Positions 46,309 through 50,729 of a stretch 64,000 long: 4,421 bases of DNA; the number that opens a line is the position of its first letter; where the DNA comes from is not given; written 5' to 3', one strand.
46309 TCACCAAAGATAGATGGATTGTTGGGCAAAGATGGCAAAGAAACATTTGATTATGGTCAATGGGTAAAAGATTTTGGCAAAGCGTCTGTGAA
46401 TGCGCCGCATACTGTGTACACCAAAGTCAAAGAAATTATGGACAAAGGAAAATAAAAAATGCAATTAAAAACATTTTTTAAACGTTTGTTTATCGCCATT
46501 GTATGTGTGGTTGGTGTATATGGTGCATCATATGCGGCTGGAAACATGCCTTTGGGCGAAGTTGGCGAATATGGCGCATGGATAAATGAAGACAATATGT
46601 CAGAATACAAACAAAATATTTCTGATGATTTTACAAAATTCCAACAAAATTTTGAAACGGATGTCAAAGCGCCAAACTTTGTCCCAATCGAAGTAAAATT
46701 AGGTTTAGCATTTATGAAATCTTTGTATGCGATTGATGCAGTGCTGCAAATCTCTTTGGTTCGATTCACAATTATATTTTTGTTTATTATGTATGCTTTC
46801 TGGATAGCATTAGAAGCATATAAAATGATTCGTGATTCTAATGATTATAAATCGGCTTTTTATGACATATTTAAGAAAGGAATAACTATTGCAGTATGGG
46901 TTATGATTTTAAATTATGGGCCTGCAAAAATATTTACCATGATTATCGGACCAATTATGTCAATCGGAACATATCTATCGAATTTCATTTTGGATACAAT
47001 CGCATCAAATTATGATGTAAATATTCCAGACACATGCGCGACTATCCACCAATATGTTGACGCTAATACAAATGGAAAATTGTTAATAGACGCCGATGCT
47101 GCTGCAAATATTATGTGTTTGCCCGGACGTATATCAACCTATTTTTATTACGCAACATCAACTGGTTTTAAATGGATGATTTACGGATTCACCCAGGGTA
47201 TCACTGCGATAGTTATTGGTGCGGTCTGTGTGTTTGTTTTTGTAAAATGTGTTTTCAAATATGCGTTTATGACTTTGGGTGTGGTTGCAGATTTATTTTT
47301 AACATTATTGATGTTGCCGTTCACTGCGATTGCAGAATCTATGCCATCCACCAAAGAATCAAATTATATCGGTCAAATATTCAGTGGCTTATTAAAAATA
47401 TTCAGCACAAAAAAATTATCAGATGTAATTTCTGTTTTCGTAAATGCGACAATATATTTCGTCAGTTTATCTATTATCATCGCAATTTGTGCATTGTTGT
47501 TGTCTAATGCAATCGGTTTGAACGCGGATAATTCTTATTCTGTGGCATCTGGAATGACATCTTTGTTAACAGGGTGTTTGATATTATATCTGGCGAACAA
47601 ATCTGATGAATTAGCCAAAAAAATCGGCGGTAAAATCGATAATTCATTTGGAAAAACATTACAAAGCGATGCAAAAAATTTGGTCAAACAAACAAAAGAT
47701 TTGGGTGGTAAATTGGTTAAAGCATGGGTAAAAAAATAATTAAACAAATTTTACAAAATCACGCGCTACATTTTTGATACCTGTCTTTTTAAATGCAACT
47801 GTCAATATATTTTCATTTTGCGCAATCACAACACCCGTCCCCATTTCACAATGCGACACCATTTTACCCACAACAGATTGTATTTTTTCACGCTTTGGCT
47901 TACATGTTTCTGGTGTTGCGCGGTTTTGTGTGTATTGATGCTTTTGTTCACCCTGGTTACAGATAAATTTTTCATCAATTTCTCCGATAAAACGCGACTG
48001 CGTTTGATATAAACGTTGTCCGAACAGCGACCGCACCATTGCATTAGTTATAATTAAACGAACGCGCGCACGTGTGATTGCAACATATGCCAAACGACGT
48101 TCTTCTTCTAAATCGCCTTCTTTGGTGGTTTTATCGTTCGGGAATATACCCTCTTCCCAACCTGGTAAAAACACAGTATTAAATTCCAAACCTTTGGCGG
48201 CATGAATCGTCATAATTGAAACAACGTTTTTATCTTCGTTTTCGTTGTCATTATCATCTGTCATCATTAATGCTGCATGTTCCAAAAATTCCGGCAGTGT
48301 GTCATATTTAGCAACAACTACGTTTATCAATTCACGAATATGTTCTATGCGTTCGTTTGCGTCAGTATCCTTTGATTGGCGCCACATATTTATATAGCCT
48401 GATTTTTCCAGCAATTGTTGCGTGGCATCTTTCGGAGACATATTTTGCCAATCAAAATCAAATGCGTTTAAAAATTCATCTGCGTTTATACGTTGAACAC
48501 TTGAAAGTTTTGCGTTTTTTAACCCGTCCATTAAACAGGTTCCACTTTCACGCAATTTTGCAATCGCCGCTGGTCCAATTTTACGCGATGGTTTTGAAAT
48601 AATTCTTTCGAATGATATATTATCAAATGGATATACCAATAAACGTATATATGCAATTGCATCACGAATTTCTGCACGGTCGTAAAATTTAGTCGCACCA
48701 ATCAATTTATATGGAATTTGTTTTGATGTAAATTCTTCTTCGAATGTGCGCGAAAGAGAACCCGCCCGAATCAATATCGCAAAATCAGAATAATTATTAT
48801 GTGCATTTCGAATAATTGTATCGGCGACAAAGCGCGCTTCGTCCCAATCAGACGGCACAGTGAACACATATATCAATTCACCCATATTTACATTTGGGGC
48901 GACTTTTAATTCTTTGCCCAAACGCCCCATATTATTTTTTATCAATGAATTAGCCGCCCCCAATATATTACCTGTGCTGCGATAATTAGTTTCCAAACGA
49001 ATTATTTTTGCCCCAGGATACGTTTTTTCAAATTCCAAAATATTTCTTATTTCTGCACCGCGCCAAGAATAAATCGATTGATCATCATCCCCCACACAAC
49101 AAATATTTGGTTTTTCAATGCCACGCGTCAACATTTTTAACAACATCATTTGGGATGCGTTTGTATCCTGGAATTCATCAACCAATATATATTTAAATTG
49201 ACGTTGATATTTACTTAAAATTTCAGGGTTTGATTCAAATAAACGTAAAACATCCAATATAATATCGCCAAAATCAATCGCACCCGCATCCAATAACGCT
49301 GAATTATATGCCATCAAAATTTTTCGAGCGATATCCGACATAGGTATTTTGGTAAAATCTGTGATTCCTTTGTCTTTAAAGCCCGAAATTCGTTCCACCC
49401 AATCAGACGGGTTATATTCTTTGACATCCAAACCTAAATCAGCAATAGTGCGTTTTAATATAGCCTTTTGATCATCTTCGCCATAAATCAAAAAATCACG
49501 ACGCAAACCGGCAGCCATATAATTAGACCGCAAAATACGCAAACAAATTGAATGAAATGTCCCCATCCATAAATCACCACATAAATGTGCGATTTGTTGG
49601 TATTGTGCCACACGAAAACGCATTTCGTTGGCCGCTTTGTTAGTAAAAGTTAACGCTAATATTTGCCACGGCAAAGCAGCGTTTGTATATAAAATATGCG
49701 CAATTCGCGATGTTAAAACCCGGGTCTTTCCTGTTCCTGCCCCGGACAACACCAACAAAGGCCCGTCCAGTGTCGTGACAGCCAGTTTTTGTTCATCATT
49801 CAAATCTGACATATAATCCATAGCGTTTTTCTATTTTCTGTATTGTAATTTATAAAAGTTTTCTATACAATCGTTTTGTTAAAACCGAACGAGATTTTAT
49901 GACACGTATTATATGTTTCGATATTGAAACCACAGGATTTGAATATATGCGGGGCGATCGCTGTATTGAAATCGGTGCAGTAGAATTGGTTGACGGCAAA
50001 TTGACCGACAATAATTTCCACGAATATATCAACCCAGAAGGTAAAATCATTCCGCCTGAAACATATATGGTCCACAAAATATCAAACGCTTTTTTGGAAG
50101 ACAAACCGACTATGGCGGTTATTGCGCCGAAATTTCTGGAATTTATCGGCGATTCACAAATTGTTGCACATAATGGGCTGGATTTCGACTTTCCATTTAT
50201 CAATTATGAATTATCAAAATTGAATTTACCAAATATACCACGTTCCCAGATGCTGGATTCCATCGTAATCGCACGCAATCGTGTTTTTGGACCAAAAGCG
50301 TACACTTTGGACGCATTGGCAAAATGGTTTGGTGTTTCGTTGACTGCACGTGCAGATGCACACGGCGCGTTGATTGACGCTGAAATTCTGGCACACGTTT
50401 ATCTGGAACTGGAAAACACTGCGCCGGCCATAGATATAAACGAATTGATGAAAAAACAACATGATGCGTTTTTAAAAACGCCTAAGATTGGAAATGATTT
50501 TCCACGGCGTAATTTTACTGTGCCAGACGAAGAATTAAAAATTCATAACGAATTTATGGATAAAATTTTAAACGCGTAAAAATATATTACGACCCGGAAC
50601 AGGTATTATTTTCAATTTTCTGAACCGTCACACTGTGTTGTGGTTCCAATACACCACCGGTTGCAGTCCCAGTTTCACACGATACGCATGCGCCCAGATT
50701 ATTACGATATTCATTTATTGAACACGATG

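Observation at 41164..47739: Five tandem VirB6/TrbL-like polytopic paralogues with no other T4SS genes adjacent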

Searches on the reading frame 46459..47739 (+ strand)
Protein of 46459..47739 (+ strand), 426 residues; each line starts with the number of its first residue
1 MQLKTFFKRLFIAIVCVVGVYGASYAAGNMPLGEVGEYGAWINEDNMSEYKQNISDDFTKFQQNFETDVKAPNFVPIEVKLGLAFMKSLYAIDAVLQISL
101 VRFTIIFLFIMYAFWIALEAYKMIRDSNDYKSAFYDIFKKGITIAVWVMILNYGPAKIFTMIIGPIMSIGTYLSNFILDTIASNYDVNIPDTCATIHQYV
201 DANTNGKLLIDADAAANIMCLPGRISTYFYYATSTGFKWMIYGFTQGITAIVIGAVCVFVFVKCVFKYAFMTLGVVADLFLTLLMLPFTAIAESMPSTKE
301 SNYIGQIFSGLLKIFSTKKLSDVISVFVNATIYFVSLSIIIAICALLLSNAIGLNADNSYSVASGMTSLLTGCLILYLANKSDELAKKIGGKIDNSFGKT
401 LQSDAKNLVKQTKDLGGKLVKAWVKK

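Call 3: search_protein_families(library=pfam, proteins=[window:46459-47739:+], max_evalue=1)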
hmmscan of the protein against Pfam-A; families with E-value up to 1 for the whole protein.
window:46459-47739:+ (426 aa): 0 families

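Call 4: search_protein_families(library=ncbifam, proteins=[window:46459-47739:+], max_evalue=1)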
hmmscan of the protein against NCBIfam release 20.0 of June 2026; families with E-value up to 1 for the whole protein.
window:46459-47739:+ (426 aa): 0 families

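Call 40: find_homologous_proteins(query=A4, max_evalue=0.001)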
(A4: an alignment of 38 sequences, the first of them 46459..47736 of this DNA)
Query A4 (38 sequences) (426 aa, profile of the alignment): 344 proteins with E <= 0.001 among 8000 candidates; the best 120 are listed.
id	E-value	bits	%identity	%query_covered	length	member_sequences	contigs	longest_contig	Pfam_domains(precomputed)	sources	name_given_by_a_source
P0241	1.5e-192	658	45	91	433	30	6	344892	-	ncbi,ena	-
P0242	6.7e-192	656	65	100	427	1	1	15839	-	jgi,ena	-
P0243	8.0e-192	656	67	100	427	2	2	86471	-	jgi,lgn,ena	-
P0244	9.1e-192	656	44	95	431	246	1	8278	-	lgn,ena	-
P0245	1.4e-191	655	65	100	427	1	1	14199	-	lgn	-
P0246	4.1e-191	654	64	100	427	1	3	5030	-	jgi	-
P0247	1.2e-190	652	66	100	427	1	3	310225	-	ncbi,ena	-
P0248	3.0e-190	651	64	100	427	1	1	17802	-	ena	-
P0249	3.8e-190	650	63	100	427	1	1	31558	-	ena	-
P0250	7.6e-190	649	63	100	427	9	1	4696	-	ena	-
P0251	8.6e-190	649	65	100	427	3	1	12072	-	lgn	-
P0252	1.5e-189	648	64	100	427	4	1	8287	-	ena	-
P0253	2.9e-189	648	65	100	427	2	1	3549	-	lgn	-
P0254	3.8e-189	647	66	100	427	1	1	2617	-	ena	-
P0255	1.1e-188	646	62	100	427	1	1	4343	-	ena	-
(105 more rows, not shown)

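Call 50: predict_structure(alignment_id=A5)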
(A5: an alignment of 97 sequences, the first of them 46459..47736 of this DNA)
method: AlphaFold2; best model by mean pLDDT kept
length: 426 residues; sequences in the alignment: 97
mean_pLDDT: 67.3   pTM: 0.54
mean pLDDT of the five models: 67.3, 64.9, 64.1, 60.8, 60.7
residues with pLDDT >= 90: 0; 70-90: 187; 50-70: 219; < 50: 20
segments of 3 or more residues with pLDDT < 50: 26-35, 37-40, 354-358
pLDDT, mean of each block of 10 residues (from residue 1): 74 74 48 46 60 73 70 70 77 75 80 77 66 74 77 68 69 72 63 76 65 72 71 71 66 72 74 73 74 59 59 58 69 69 64 49 61 67 61 60 68 65 58
secondary structure, 60 per line:
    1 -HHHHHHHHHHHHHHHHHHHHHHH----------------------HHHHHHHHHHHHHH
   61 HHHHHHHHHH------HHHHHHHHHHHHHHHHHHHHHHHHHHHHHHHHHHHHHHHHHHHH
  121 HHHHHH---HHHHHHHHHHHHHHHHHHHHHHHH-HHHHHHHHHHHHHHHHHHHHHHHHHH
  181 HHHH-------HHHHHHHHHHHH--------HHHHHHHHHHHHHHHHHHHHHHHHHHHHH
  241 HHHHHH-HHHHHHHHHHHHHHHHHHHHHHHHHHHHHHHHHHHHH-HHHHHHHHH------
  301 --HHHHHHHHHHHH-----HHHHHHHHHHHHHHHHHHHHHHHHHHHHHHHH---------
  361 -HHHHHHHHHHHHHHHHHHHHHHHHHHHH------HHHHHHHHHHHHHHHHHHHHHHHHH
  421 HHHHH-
elements in order: H2-24 H47-70 H77-126 H130-153 H155-184 H192-203 H212-246 H248-284 H286-294 H303-314 H320-351 H362-389 H396-425
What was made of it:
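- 46459..47739 (+): Paralogue e. It is a VirB6-like protein of 426 aa, of the FVP(I)E subtype. Its stop abuts the stop of convergent uvrD. The AF2 model has pLDDT 67.3 (call 50).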

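Call 54: fold_search(model_id=the predicted structure, library=pdb)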
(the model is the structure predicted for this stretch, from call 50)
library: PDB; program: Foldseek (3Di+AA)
matches with E <= 10: 402; with E <= 0.001: 0
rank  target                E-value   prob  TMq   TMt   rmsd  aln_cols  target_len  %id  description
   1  8rtd_L                7.7e-03  1.00  0.32  0.46  11.4       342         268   13  Stalk-Arches-IMC structure from the fully-assembled R388 type IV secretion system determined by cryo-EM. (released 2024-06-19)
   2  8rt9_F                1.4e-02  1.00  0.34  0.48  10.5       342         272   13  Stalk complex full-length structure (TrwJ/VirB5-TrwI/VirB6) from the fully-assembled R388 type IV secretion system det (released 2024-06-19)
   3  8rtd_H                3.9e-02  0.96  0.24  0.39  15.6       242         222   17  Stalk-Arches-IMC structure from the fully-assembled R388 type IV secretion system determined by cryo-EM. (released 2024-06-19)
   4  8rtd_I                4.9e-02  0.90  0.22  0.36  14.9       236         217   16  Stalk-Arches-IMC structure from the fully-assembled R388 type IV secretion system determined by cryo-EM. (released 2024-06-19)
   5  7o3v_J                6.9e-02  0.98  0.33  0.48  10.6       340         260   13  Stalk complex structure (TrwJ/VirB5-TrwI/VirB6) from the fully-assembled R388 type IV secretion system determined by c (released 2022-06-22)
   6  7o3v_G                7.9e-02  0.96  0.29  0.42  12.3       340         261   13  Stalk complex structure (TrwJ/VirB5-TrwI/VirB6) from the fully-assembled R388 type IV secretion system determined by c (released 2022-06-22)
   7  9f63                  2.0e-01  0.15  0.13  0.14  26.9       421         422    9  Crystal structure of Saccharomyces cerevisiae pH nine-sensitive protein 1 (PNS1) (released 2024-05-15)
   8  7udn_B                2.4e-01  0.60  0.21  0.29  29.4       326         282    7  Crystal structure of designed helical repeat protein RPB_PLP1_R6 in alternative conformation 2 (released 2023-03-22)
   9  7n6g_3N               2.5e-01  0.21  0.17  0.18  44.9       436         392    9  C1 of central pair (released 2022-05-18)
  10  7sqc_1K               3.4e-01  0.16  0.12  0.15  54.7       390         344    8  Ciliary C1 central pair apparatus isolated from Chlamydomonas reinhardtii (released 2022-04-13)
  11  6h6e_A                3.7e-01  0.09  0.11  0.03  56.0       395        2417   11  PTC3 holotoxin complex from Photorhabdus luminecens in prepore state (TcdA1, TcdB2, TccC3) (released 2018-10-03)
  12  7o3v_F                4.0e-01  0.84  0.31  0.46  12.9       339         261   11  Stalk complex structure (TrwJ/VirB5-TrwI/VirB6) from the fully-assembled R388 type IV secretion system determined by c (released 2022-06-22)
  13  7o3v_H                4.2e-01  0.69  0.23  0.45  10.6       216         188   15  Stalk complex structure (TrwJ/VirB5-TrwI/VirB6) from the fully-assembled R388 type IV secretion system determined by c (released 2022-06-22)
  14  7n6g_3O               4.4e-01  0.12  0.13  0.16  44.8       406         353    9  C1 of central pair (released 2022-05-18)
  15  9c4k_B                4.6e-01  0.05  0.09  0.04  56.0       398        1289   13  Yersinia entomophaga holotoxin complex in prepore conformation (released 2025-12-31)
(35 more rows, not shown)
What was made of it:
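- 46459..47739 (+): Its six top Foldseek PDB hits are all TrwI/VirB6 chains, the best at E=7.7e-3, probability 1.0 and TMt 0.46-0.48 (call 54).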

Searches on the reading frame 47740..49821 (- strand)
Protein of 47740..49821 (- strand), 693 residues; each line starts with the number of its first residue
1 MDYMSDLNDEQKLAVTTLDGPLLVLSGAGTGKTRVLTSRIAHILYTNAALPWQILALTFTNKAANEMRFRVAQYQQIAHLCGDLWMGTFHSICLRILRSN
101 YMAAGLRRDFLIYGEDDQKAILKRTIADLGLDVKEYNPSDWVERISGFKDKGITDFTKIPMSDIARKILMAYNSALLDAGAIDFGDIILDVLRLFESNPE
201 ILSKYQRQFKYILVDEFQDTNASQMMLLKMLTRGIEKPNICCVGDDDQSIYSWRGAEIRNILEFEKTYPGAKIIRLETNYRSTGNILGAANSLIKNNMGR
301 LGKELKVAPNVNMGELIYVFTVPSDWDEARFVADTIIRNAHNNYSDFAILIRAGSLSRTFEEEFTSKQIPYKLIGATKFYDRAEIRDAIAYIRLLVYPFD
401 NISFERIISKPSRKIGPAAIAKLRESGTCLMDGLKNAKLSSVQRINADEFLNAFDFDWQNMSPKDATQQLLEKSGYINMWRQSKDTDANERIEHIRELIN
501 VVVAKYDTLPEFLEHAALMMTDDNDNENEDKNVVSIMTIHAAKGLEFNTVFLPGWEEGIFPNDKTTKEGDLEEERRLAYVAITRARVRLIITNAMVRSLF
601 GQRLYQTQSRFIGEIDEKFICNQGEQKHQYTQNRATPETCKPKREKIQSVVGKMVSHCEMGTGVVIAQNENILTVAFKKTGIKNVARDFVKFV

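Call 16: search_protein_families(library=pfam, proteins=[window:47740-49821:-], max_evalue=0.00001)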
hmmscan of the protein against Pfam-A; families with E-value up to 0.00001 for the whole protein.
window:47740-49821:- (693 aa): 4 families
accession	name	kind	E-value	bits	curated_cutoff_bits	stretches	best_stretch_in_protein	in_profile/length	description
PF00580.27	UvrD-helicase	-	1.9e-80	270.9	23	1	7-269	1-271/271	UvrD/REP helicase N-terminal domain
PF13361.12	UvrD_C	-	2.8e-73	247.8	25.6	1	274-593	1-347/350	UvrD-like helicase C-terminal domain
PF13245.12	AAA_19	-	1.4e-19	71.1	25.1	1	12-252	2-132/134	AAA domain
PF13538.12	UvrD_C_2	-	4.8e-09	36.4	27.4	1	536-591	4-51/52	UvrD-like helicase C-terminal domain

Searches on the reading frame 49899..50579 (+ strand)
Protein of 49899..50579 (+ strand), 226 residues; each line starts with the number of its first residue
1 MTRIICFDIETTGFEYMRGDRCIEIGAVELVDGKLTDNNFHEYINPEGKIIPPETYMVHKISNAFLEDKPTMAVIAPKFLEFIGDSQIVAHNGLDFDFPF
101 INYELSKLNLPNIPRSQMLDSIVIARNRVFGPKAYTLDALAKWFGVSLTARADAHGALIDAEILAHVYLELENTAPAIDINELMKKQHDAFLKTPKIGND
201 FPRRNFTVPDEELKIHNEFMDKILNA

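Call 16: search_protein_families(library=pfam, proteins=[window:49899-50579:+], max_evalue=0.00001)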
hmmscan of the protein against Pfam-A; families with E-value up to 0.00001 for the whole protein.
window:49899-50579:+ (226 aa): 2 families
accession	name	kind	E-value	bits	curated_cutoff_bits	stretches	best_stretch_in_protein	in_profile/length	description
PF00929.31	RNase_T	-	7.7e-29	101.8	24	1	5-168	1-164/164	Exonuclease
PF13482.12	RNase_H_2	-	5.7e-10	39.8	22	1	5-156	1-124/165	RNase_H superfamily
